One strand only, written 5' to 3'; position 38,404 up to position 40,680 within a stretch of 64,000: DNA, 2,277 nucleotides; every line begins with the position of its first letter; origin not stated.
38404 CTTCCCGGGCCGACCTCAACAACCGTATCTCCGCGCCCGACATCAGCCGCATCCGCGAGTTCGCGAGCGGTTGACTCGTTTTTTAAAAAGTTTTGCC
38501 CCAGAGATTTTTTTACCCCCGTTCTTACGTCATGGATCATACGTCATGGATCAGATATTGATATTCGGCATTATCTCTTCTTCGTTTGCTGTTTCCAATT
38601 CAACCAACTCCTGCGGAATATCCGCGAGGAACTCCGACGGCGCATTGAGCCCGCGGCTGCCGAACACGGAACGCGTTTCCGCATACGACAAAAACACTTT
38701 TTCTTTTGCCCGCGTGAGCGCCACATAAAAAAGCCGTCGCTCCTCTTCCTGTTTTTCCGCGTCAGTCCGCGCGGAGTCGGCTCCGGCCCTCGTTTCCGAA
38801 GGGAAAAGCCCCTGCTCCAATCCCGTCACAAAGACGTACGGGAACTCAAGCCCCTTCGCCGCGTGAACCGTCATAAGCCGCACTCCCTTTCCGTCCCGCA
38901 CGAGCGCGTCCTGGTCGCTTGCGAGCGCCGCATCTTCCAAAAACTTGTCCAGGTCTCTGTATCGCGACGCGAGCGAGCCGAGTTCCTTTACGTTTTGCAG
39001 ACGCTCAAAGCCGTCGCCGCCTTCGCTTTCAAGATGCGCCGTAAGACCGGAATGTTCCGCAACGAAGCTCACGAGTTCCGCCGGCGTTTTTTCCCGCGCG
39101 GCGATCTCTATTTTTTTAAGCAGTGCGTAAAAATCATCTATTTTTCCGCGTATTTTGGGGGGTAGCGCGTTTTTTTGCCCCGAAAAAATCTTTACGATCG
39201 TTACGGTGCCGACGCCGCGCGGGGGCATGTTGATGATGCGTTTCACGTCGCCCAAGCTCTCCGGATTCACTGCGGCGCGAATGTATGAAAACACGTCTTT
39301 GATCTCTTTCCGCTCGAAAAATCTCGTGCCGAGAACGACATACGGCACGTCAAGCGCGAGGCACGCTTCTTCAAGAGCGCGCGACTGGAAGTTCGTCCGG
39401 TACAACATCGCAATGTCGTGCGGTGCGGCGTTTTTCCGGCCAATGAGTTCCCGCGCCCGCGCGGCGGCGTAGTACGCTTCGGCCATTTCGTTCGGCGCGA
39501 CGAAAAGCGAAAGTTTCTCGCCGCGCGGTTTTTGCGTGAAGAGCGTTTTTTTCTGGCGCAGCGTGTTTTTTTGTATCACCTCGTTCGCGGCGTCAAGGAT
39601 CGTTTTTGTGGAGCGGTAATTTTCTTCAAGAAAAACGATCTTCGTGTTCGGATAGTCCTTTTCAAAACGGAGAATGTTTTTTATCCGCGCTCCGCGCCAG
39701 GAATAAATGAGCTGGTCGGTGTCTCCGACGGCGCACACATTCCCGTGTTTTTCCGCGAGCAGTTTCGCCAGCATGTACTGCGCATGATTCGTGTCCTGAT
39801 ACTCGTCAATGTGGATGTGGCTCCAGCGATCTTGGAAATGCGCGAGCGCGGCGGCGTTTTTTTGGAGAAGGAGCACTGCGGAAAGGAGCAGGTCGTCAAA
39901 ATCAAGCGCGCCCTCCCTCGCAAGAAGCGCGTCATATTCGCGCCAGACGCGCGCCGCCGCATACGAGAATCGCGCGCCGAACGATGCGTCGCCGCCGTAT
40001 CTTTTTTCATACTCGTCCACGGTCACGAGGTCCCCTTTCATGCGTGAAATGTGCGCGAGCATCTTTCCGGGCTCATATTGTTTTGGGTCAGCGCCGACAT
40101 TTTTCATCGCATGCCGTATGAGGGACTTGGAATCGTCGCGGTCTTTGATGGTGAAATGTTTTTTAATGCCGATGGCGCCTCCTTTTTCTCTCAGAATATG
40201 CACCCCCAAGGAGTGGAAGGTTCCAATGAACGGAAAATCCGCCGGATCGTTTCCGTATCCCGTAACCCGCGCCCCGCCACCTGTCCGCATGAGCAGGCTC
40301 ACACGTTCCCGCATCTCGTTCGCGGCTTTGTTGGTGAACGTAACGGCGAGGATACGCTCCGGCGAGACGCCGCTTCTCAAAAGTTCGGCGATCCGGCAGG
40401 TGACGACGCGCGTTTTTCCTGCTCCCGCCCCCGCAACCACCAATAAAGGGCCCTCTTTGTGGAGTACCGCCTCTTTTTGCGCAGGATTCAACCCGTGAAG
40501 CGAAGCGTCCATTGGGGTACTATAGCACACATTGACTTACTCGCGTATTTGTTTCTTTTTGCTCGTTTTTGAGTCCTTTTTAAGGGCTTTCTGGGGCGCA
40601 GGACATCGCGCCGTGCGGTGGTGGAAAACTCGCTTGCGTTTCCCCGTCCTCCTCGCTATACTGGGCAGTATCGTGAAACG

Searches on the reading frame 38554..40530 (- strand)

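Call 29: search_protein_families(library=pfam, proteins=[window:38554-40530:-])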
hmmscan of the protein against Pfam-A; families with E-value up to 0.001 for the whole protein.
window:38554-40530:- (659 aa): 7 families
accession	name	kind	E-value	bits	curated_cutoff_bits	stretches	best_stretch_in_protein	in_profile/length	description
PF00580.27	UvrD-helicase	-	3.8e-82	276.5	23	1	14-294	1-271/271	UvrD/REP helicase N-terminal domain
PF13361.12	UvrD_C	-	4.3e-63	214.3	25.6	1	301-618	3-349/350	UvrD-like helicase C-terminal domain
PF13245.12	AAA_19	-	6.7e-23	81.8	25.1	1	18-277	1-132/134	AAA domain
PF13538.12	UvrD_C_2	-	4e-12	46.2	27.4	2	591-614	27-51/52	UvrD-like helicase C-terminal domain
PF13604.12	AAA_30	-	2.3e-07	31.2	27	1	14-79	2-68/191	AAA domain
PF01443.25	Viral_helicase1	-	6e-06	26.7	21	0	550-612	177-224/228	Viral superfamily 1 RNA helicase core domain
PF13087.12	AAA_12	-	0.00015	21.9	27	0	292-343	12-56/195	AAA domain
